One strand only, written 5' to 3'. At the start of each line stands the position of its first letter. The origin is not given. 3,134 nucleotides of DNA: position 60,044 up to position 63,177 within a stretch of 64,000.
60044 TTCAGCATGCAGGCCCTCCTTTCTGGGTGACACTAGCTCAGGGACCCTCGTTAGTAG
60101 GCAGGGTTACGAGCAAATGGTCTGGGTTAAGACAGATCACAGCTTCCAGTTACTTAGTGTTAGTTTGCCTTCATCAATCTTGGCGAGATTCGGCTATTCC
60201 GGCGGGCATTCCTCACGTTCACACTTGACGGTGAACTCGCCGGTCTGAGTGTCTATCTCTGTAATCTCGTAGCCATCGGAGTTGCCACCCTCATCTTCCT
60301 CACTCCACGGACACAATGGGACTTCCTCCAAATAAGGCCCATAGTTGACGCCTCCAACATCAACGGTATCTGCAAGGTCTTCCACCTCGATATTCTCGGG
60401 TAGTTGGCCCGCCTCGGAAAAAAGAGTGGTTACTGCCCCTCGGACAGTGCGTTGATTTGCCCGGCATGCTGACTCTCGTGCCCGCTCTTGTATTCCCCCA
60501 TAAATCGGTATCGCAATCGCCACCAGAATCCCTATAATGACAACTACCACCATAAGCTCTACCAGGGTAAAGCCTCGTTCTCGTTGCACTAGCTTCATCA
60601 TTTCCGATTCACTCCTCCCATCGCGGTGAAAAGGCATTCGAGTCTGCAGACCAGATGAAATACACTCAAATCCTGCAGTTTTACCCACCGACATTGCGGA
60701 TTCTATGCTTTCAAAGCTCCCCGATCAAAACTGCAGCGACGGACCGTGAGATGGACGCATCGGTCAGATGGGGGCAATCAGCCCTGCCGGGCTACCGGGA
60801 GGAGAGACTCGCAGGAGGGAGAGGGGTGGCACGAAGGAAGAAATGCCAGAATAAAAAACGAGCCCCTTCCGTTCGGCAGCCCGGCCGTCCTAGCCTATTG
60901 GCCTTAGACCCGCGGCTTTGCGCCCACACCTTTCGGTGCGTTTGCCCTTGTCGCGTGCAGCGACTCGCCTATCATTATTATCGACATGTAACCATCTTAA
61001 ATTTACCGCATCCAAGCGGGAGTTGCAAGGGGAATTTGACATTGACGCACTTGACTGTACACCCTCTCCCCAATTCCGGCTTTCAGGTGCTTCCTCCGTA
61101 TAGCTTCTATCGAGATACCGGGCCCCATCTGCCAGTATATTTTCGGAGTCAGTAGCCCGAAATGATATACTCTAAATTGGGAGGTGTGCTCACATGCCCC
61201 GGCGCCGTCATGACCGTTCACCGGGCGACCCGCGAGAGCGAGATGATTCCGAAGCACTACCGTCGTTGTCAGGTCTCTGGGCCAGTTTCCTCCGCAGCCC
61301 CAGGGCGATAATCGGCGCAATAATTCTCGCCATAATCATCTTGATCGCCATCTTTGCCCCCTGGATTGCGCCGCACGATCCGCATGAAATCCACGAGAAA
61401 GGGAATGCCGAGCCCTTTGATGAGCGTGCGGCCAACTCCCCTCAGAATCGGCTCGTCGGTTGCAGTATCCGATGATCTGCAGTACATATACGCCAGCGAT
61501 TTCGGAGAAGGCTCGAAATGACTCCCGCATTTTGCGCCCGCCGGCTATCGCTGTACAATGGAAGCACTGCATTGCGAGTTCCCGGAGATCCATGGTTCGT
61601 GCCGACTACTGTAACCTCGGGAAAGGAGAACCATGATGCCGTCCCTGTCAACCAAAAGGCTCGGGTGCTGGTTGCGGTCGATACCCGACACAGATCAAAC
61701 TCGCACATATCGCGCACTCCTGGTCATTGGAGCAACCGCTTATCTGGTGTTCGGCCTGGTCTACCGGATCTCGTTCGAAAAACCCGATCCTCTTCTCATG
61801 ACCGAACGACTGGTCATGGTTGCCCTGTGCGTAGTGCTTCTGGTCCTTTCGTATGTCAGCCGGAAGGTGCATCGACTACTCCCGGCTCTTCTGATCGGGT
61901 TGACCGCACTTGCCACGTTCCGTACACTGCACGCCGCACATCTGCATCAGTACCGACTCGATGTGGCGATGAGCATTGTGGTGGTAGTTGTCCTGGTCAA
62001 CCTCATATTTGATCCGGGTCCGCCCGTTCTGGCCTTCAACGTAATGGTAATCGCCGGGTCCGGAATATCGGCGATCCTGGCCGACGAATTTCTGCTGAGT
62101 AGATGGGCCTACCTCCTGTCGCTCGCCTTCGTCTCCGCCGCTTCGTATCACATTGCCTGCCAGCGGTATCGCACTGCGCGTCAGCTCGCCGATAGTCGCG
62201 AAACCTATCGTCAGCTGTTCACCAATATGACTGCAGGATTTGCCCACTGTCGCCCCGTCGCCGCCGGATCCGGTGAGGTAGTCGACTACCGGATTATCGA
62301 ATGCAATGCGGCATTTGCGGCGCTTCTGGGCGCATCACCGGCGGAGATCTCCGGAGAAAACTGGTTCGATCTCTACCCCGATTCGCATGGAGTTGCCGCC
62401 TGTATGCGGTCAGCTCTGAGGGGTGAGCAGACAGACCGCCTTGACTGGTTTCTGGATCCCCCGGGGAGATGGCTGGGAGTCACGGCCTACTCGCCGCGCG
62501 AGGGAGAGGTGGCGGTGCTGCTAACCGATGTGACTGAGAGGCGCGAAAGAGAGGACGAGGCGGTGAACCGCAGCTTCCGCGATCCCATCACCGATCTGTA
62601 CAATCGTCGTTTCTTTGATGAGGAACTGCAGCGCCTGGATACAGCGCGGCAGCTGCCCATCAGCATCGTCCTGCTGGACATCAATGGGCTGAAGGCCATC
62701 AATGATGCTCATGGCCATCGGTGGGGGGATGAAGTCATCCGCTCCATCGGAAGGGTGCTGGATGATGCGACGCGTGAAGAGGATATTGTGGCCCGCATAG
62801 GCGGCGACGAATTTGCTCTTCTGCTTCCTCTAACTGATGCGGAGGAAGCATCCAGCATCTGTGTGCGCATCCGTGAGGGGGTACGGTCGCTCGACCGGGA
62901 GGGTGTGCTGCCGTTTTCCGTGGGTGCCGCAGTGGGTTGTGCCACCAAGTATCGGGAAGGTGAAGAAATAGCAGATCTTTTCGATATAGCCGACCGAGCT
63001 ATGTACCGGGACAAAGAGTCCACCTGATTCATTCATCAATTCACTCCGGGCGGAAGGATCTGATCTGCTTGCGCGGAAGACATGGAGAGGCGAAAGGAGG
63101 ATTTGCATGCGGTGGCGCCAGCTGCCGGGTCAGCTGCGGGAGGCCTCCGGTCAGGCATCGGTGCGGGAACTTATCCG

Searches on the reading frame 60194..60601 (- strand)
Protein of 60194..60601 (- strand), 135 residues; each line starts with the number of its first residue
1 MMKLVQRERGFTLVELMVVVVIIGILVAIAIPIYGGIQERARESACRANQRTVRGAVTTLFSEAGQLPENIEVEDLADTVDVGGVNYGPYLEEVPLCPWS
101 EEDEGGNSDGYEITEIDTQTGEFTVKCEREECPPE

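Call 6: search_protein_families(library=pfam, proteins=[window:60194-60601:-], max_evalue=0.01)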
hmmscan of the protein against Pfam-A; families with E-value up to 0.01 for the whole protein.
window:60194-60601:- (135 aa): 1 family
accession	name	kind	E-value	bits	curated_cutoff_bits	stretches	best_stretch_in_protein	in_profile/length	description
PF07963.17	N_methyl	-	2.3e-09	36.9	21.2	1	7-31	3-27/27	Prokaryotic N-terminal methylation motif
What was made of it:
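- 60194..60601 (-): Major prepilin gene, 135 aa. The leader peptide is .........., cleaved before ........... Pfam N_methyl, E = 2.3e-9 (call 6).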

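Call 13: find_homologous_proteins(query=window:60194-60601:-)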
Query window:60194-60601:- (135 aa): 2828 proteins with E <= 0.001 among 3125 candidates; the best 120 are listed.
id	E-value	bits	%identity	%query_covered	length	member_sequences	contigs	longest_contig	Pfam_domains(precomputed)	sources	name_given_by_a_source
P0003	3.0e-83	294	100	100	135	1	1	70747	PF07963.18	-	-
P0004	7.3e-24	102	48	94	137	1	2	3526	PF07963.18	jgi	-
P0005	3.3e-23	100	49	80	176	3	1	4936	PF07963.18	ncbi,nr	ncbi:MAG: prepilin-type N-terminal cleavage/methylation domain-containing protein [Candidatus Desulf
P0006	3.3e-23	100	53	76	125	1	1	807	PF07963.18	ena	-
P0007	4.5e-23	99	45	96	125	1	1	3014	PF07963.18,PF26697.1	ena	-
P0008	5.7e-23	99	58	70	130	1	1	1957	PF07963.18,PF26697.1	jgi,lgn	-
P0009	1.0e-21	95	46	91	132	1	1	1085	PF07963.18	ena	-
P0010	2.2e-21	94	48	86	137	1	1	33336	PF07963.18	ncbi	ncbi:MAG: prepilin-type N-terminal cleavage/methylation domain-containing protein [Bacillota bacteri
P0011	5.0e-21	93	50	81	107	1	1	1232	PF07963.18,PF26697.1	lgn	-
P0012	7.9e-21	92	53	74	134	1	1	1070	PF07963.18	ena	-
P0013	8.1e-21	92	50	84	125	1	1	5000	PF07963.18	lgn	-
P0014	8.5e-21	92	52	73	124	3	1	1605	PF07963.18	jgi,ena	-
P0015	1.2e-20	92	52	85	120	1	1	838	PF07963.18,PF26697.1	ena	-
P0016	2.2e-20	91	47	93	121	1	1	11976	PF07963.18,PF26697.1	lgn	-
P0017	3.2e-20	90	48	84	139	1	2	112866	PF07963.18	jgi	jgi:type IV pilus assembly protein PilA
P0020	9.8e-20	89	53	71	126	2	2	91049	PF07963.18,PF22434.2,PF26697.1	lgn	-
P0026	2.2e-19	87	51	73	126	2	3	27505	PF07963.18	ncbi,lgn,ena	-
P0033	1.4e-18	85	45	92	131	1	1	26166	PF07963.18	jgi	jgi:prepilin-type N-terminal cleavage/methylation domain-containing protein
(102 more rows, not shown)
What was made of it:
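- The gene assignments come from calls 6 and 13.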

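Call 16: find_related_loci(query=A1, collection=genome_contigs, flank=3000)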
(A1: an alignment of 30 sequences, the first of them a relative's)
Query A1 (135 aa) in genome_contigs; peptide patterns used: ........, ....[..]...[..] (x = any residue, [..] = any of these).
600 stretches matched a pattern (row limit reached: there are more); 403 encode a relative of the query (tblastn E <= 1e-3); the best 80 are kept; 80 distinct loci.
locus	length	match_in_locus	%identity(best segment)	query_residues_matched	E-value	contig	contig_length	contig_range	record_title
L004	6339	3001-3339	41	1-127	1e-21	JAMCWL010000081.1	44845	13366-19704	MAG: Actinomycetota bacterium isolate FK_Sedi_B_Bin.58 NODE_2166_length_44845_cov_5.38821, whole genome shotgun sequence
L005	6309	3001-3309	44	1-98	5e-21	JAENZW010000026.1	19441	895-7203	MAG: Actinomycetota bacterium isolate BM5_bin.17 BM5_bin17_NODE_618_length_19441_cov_26.217270, whole genome shotgun seq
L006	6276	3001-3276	41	6-98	1e-19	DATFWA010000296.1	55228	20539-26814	MAG TPA_asm: Candidatus Methylomirabilota bacterium isolate SMAG_U9478 k141_12617020, whole genome shotgun sequence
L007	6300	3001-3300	42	1-98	5e-20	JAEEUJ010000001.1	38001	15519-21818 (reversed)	MAG: Clostridiaceae bacterium isolate Tb.RUG.426 NODE_3136_length_38001_cov_1.097587, whole genome shotgun sequence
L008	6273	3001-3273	46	4-98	6e-20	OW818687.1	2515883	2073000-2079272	metagenome genome assembly, chromosome: 1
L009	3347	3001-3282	42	8-100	3e-19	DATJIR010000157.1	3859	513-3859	MAG TPA_asm: Verrucomicrobiia bacterium isolate SMAG_U15543 k141_3760128, whole genome shotgun sequence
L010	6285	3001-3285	43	3-98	3e-19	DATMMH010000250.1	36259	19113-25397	MAG TPA_asm: Candidatus Dormiibacterota bacterium isolate SMAG_U12818 k141_3261695, whole genome shotgun sequence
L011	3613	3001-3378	33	1-127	1e-18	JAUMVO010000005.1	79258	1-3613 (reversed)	MAG: Clostridiaceae bacterium isolate S12M_St_41 NODE_128_length_79258_cov_19.929561, whole genome shotgun sequence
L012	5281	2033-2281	42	1-82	1e-17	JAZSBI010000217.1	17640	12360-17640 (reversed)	MAG: Acutalibacteraceae bacterium isolate T1900044928_TS20190394.MAGScoT_cleanbin_000039 SGB_3399_k141_2533211, whole ge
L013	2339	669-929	39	1-99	2e-17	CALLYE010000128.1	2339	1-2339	MAG TPA_asm: uncultured Clostridia bacterium isolate SRR1561999_bin.171_CONCOCT_v1.1_MAG genome assembly, contig: ERZ724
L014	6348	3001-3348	36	3-115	3e-17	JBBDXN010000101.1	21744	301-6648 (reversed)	MAG: Candidatus Rokuibacteriota bacterium isolate LejiaD_70_14 Lejia_D_3909_length_21744_cov_8, whole genome shotgun seq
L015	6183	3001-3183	54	5-65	6e-16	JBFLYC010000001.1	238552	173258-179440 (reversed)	MAG: Bacillota bacterium isolate MAG074 MAG074_1, whole genome shotgun sequence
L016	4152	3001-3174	50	1-58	9e-17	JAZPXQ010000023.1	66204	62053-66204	MAG: Acutalibacteraceae bacterium isolate T1900044651_TS20190117.MAGScoT_cleanbin_000005 SGB_1416_k141_394396, whole gen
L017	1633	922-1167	45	1-86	2e-16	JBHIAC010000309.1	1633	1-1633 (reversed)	MAG: bacterium isolate K_3_bin.3 NODE_64931_length_1633_cov_18.611534, whole genome shotgun sequence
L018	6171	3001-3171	47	1-57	1e-15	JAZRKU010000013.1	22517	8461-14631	MAG: Acutalibacteraceae bacterium isolate T1900045445_YK20190136.MAGScoT_cleanbin_000034 SGB_7146_k141_1767468, whole ge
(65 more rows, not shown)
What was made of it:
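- Tried and rejected: Genome-collection scan with the pilin alignment (call 16).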

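Call 19: find_encoding_contigs(protein=P0005, flank=4000, max_places=3)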
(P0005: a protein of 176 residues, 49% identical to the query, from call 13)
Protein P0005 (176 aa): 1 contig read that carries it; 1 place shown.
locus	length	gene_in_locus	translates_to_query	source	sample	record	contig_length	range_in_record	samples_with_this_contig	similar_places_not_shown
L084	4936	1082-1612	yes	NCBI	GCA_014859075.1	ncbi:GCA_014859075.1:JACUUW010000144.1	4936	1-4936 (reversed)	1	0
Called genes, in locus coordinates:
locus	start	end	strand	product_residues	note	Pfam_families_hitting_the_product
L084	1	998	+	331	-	PF00437:T2SSE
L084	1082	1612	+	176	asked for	PF07963:N_methyl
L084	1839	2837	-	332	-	PF01073:3Beta_HSD, PF01370:Epimerase, PF02719:Polysacc_synt_2, PF04321:RmlD_sub_bind, PF16363:GDP_Man_Dehyd, PF07993:NAD_binding_4 (weak)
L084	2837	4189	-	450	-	PF03721:UDPG_MGDP_dh_N, PF00984:UDPG_MGDP_dh, PF03720:UDPG_MGDP_dh_C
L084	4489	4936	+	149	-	PF07786:HGSNAT_cat (weak)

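Call 20: find_encoding_contigs(protein=P0004, flank=4000, max_places=3)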
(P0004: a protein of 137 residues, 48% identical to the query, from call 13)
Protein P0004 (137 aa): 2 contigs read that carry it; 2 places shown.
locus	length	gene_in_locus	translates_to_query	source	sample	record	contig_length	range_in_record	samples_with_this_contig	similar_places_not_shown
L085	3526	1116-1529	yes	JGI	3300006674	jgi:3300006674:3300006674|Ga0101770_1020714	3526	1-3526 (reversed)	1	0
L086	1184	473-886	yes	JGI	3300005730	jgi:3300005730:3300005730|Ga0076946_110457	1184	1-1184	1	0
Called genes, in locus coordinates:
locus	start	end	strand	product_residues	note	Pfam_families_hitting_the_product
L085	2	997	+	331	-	?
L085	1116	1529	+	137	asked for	PF07963:N_methyl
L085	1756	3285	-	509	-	PF13518:HTH_28 (faint), PF01527:HTH_Tnp_1 (weak), PF13276:HTH_21, PF00665:rve, PF13683:rve_3, PF13333:rve_2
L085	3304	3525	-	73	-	?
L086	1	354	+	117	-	?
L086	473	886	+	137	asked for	PF07963:N_methyl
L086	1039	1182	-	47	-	?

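Call 21: find_encoding_contigs(protein=P0010, flank=4000, max_places=3)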
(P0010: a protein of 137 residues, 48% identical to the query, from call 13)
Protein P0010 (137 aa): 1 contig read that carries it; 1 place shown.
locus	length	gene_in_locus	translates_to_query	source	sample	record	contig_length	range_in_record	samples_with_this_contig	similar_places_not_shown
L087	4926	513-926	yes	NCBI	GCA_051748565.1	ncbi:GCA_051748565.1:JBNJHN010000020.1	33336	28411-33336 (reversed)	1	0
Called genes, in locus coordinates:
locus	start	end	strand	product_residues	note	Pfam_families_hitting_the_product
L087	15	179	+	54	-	PF04545:Sigma70_r4, PF08281:Sigma70_r4_2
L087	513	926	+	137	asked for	PF07963:N_methyl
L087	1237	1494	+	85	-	PF02493:MORN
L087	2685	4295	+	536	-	PF07963:N_methyl (weak), PF13620:CarboxypepD_reg (faint), PF17210:SdrD_B (faint)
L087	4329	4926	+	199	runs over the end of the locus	PF07963:N_methyl (weak)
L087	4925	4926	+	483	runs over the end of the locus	PF16241:DUF4900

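Call 22: find_encoding_contigs(protein=P0013, flank=4000, max_places=3)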
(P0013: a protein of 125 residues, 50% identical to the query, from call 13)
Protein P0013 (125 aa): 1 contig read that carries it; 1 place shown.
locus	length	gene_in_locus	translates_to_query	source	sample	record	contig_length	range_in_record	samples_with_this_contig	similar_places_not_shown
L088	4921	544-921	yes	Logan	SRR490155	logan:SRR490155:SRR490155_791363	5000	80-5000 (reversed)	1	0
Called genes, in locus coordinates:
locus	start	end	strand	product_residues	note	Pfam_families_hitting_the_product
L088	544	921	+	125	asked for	PF07963:N_methyl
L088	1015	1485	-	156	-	-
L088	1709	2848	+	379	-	PF23981:DUF7305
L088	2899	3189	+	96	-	-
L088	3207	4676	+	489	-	PF12733:Cadherin-like, PF03442:CBM_X2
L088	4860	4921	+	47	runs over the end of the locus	?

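Call 28: find_encoding_contigs(protein=P0033, flank=3000, max_places=3)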
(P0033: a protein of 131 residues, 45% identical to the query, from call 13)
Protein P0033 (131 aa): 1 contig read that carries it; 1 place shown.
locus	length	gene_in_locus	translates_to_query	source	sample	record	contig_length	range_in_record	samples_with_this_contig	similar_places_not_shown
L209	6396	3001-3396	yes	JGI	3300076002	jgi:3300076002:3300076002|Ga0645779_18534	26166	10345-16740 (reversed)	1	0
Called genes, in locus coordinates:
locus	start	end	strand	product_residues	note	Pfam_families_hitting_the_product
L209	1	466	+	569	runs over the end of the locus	PF05157:MshEN, PF00437:T2SSE, PF13191:AAA_16 (faint)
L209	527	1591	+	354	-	-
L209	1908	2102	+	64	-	-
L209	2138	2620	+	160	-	PF04539:Sigma70_r3 (weak), PF08281:Sigma70_r4_2, PF04545:Sigma70_r4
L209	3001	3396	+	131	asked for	PF07963:N_methyl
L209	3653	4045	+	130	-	PF02493:MORN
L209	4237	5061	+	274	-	PF01797:Y1_Tnp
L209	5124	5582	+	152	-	-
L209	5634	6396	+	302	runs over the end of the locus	PF04015:DUF362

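Call 29: find_encoding_contigs(protein=P0017, flank=3000, max_places=3)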
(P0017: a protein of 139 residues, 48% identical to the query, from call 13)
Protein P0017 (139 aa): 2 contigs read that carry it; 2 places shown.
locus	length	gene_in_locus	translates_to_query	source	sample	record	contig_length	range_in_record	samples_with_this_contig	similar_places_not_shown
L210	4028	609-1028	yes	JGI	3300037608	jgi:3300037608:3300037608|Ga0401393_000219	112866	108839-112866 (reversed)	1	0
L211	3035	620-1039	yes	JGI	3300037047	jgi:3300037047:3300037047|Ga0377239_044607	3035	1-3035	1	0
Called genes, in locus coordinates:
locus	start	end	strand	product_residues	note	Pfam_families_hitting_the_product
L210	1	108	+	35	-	?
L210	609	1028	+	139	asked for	PF07963:N_methyl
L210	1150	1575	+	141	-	PF02493:MORN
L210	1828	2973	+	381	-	-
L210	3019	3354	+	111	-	PF07963:N_methyl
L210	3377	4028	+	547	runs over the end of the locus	PF07963:N_methyl (faint), PF12733:Cadherin-like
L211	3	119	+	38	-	?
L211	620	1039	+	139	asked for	PF07963:N_methyl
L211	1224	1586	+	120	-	PF02493:MORN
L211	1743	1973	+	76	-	-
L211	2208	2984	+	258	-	-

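Call 30: find_encoding_contigs(protein=P0020, flank=3000, max_places=3)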
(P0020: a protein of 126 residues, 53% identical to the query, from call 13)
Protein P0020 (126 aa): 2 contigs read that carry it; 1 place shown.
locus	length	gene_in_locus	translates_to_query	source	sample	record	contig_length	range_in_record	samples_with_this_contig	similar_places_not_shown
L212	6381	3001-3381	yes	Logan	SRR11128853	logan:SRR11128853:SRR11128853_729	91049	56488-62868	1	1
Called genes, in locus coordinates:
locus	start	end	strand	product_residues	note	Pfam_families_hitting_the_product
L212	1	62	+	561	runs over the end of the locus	PF05157:MshEN, PF00437:T2SSE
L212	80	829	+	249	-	PF06750:A24_N_bact, PF01478:Peptidase_A24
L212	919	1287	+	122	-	PF00072:Response_reg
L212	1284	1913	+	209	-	PF04509:CheC (faint), PF13690:CheX (faint)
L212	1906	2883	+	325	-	PF00989:PAS, PF13188:PAS_8 (weak), PF00990:GGDEF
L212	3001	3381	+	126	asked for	PF07963:N_methyl, PF26697:ComGC_C (weak), PF22434:PilW_C (faint)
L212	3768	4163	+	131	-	PF07963:N_methyl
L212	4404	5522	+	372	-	PF00437:T2SSE, PF13401:AAA_22 (weak)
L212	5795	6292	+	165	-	-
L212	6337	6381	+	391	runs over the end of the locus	PF03958:Secretin_N (faint), PF07660:STN (faint)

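Call 31: find_encoding_contigs(protein=P0008, flank=3000, max_places=3)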
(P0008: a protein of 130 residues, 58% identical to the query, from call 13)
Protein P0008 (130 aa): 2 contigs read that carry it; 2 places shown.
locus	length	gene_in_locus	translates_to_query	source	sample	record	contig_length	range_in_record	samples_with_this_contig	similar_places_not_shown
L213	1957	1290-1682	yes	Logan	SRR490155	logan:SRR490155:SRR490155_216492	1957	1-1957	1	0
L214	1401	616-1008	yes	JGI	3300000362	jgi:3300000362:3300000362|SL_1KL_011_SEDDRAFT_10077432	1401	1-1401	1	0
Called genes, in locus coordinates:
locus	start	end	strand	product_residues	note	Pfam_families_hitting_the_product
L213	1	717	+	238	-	?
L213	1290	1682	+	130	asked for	PF07963:N_methyl, PF26697:ComGC_C (weak)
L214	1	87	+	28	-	?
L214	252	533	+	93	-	-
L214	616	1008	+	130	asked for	PF07963:N_methyl, PF26697:ComGC_C (weak)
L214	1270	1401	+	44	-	?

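Call 60: find_encoding_contigs(protein=P0007, flank=2500, max_places=3)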
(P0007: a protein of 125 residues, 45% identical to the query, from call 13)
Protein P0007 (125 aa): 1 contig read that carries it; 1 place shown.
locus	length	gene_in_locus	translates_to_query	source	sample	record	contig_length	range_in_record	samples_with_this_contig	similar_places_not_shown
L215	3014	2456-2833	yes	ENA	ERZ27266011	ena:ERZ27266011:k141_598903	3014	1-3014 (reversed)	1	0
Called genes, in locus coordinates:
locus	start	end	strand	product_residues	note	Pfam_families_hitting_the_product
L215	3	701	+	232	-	?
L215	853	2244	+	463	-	PF00270:DEAD, PF04851:ResIII, PF00271:Helicase_C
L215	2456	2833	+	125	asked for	PF07963:N_methyl, PF26697:ComGC_C (weak)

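Call 61: find_encoding_contigs(protein=P0026, flank=2500, max_places=3)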
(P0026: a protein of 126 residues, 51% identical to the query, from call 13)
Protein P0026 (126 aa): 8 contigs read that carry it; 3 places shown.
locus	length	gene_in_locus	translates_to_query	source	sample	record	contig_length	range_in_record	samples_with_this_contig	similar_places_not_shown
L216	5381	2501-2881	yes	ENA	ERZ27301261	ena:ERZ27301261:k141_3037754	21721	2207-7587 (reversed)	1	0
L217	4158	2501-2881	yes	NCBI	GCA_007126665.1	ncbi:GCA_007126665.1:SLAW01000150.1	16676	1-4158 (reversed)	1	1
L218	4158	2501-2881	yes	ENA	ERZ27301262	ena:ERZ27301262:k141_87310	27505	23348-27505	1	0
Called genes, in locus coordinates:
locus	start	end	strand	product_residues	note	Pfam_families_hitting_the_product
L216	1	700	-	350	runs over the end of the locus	PF03601:Cons_hypoth698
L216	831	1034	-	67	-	-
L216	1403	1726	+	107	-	PF13936:HTH_38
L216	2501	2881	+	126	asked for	PF07963:N_methyl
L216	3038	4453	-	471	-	PF00672:HAMP (weak), PF00512:HisKA, PF02518:HATPase_c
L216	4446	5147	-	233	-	PF00072:Response_reg, PF00486:Trans_reg_C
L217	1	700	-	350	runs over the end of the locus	PF03601:Cons_hypoth698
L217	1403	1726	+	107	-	PF13936:HTH_38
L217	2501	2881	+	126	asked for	PF07963:N_methyl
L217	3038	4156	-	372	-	?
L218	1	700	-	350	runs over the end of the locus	PF03601:Cons_hypoth698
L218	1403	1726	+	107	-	PF13936:HTH_38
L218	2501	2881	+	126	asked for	PF07963:N_methyl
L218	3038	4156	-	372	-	?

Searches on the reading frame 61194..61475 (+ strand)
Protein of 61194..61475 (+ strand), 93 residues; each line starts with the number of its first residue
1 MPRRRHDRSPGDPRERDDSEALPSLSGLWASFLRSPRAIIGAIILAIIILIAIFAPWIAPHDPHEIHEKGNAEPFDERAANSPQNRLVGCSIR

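Call 38: search_protein_families(library=pfam, proteins=[window:61194-61475:+], max_evalue=0.001)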
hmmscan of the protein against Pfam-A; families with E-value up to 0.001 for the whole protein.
window:61194-61475:+ (93 aa): 1 family
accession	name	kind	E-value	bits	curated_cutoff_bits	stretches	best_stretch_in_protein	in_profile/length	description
PF12911.12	OppC_N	-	1.7e-14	53.9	23.9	1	29-67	7-45/53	N-terminal TM domain of oligopeptide transport permease C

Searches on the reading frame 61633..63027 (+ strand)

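Call 6: search_protein_families(library=pfam, proteins=[window:61633-63027:+], max_evalue=0.01)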
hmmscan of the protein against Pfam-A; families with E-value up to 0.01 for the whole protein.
window:61633-63027:+ (464 aa): 6 families
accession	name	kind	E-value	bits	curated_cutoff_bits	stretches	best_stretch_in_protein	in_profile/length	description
PF00990.26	GGDEF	-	2.8e-36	125.2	23.8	1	315-463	2-157/161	Diguanylate cyclase, GGDEF domain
PF08448.16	PAS_4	-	7.1e-10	39.5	23.1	1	218-305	14-110/110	PAS fold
PF13188.13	PAS_8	-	7.2e-07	29.3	21.8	1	190-250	1-53/65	PAS domain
PF13426.13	PAS_9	-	9.5e-06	26.3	27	1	218-257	10-49/103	PAS domain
PF00989.32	PAS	-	3.2e-05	24.4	22.6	1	220-273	22-77/113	PAS fold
PF17853.6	GGDEF_2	-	0.0035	18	24.5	1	331-436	11-93/116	GGDEF-like domain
